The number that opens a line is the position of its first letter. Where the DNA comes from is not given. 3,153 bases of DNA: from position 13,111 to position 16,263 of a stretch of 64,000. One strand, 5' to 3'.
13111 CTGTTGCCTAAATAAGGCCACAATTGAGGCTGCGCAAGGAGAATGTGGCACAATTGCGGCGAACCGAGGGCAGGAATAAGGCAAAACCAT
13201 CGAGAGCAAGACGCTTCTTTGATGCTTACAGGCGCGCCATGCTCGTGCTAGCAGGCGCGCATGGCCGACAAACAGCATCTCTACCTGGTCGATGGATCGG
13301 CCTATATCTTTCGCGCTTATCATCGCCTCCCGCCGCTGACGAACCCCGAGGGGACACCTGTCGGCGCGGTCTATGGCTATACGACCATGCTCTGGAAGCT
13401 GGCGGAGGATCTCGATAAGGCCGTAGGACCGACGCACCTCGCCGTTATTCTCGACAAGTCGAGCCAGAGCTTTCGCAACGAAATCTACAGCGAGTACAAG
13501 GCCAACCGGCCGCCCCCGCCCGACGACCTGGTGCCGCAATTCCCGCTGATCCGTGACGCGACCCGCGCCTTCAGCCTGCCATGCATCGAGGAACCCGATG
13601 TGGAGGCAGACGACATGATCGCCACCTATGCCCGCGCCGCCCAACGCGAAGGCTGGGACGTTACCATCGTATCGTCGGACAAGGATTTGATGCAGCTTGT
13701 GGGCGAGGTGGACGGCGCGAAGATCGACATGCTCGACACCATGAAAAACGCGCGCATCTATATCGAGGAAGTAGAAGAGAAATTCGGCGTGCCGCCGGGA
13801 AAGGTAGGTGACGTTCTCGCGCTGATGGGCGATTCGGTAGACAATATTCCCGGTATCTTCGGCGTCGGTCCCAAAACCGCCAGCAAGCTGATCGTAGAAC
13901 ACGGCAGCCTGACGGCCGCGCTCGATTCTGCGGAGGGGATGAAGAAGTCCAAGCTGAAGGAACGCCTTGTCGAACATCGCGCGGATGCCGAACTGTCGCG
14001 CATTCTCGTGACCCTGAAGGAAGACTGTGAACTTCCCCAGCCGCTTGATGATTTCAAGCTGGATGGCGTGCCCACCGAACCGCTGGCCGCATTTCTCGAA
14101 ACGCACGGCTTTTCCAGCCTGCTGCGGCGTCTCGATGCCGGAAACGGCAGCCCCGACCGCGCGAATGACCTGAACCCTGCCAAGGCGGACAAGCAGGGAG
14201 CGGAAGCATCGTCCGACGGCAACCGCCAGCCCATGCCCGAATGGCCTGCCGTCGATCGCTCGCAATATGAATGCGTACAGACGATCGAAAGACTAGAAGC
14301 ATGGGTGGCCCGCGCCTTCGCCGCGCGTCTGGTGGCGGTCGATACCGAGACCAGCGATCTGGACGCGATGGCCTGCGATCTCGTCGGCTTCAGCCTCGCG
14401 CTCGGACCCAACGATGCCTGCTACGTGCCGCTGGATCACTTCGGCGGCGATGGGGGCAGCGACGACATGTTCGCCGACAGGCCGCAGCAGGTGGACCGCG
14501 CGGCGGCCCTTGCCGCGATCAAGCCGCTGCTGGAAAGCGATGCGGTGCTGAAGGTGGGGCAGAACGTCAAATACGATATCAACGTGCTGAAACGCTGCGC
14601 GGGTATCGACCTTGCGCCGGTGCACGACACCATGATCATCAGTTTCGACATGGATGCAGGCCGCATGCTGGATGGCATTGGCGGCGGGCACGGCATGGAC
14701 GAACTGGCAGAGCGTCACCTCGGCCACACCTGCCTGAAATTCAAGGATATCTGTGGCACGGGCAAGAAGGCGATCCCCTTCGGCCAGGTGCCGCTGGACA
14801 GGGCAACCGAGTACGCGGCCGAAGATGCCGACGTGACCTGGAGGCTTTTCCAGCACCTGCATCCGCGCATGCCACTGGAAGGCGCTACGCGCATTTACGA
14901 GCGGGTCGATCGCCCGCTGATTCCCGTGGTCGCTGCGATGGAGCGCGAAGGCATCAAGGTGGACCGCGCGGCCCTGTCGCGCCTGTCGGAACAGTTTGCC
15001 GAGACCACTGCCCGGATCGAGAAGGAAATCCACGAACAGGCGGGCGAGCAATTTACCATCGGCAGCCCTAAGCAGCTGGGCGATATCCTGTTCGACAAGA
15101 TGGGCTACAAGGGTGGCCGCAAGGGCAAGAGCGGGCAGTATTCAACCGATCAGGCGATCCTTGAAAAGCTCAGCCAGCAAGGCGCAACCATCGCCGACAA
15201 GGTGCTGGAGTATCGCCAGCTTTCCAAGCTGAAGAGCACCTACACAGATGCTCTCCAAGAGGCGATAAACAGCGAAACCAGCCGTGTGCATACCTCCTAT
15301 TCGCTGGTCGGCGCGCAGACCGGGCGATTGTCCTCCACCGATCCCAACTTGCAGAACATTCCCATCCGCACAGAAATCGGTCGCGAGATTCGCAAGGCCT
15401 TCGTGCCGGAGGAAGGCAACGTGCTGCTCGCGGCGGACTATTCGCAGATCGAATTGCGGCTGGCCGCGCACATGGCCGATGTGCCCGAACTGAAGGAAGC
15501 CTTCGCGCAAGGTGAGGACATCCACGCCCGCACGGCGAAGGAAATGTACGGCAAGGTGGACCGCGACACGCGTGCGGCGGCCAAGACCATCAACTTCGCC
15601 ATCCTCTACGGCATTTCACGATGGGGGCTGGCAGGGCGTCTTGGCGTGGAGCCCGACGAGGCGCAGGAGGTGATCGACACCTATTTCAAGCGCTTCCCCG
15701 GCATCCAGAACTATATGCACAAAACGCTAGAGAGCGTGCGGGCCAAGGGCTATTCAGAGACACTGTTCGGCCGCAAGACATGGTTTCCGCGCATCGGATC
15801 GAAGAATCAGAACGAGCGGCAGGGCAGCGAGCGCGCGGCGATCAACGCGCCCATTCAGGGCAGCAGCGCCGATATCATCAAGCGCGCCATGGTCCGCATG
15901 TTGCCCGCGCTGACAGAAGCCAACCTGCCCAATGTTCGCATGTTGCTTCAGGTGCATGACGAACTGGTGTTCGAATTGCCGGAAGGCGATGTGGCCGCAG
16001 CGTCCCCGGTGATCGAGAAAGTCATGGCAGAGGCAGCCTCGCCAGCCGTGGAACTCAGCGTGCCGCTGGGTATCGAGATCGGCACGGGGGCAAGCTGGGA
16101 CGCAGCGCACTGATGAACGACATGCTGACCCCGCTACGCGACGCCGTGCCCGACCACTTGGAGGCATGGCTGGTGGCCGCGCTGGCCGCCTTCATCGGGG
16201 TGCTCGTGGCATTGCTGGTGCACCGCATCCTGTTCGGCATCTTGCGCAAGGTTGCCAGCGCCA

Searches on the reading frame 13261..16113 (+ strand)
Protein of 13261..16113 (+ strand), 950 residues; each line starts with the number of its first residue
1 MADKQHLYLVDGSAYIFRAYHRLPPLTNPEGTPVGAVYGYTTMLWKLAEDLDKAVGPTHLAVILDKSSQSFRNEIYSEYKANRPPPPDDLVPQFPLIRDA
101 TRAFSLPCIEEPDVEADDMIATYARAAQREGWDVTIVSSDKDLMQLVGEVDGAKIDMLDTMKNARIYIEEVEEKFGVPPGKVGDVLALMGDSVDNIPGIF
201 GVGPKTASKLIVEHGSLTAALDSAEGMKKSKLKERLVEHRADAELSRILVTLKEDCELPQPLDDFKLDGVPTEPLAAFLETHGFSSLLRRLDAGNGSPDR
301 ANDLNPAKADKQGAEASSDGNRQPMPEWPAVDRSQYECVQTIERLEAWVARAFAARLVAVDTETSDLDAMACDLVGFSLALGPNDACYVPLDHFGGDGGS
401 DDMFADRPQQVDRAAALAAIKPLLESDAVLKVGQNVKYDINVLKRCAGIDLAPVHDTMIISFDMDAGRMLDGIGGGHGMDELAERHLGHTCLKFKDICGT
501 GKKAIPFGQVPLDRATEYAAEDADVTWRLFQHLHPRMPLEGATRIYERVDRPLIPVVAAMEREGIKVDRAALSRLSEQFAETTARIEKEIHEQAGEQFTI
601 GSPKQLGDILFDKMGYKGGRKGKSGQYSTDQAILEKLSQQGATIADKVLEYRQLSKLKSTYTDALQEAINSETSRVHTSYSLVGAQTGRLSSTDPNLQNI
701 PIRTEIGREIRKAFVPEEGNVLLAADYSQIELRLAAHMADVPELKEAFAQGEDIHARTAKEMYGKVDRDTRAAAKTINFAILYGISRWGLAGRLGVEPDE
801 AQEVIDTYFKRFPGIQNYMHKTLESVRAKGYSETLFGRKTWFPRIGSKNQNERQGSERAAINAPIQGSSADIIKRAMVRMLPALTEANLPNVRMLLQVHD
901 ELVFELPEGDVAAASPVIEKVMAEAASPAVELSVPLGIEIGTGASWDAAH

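Call 62: search_protein_families(library=pfam, proteins=[window:13261-16113:+], max_evalue=0.00001)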
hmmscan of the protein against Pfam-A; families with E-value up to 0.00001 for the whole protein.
window:13261-16113:+ (950 aa): 4 families
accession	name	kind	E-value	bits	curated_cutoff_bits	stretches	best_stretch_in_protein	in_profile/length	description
PF00476.26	DNA_pol_A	-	1.2e-148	495.6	34.3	1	570-947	2-380/381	DNA polymerase family A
PF02739.22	5_3_exonuc_N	-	3.1e-52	177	34.3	1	7-176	2-164/164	5'-3' exonuclease, N-terminal resolvase-like domain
PF01612.26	DNA_pol_A_exo1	-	3.5e-31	108.8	23.6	1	336-536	1-171/173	3'-5' exonuclease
PF01367.25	5_3_exonuc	-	6.8e-28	97.4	40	1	177-270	1-94/97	5'-3' exonuclease, C-terminal SAM fold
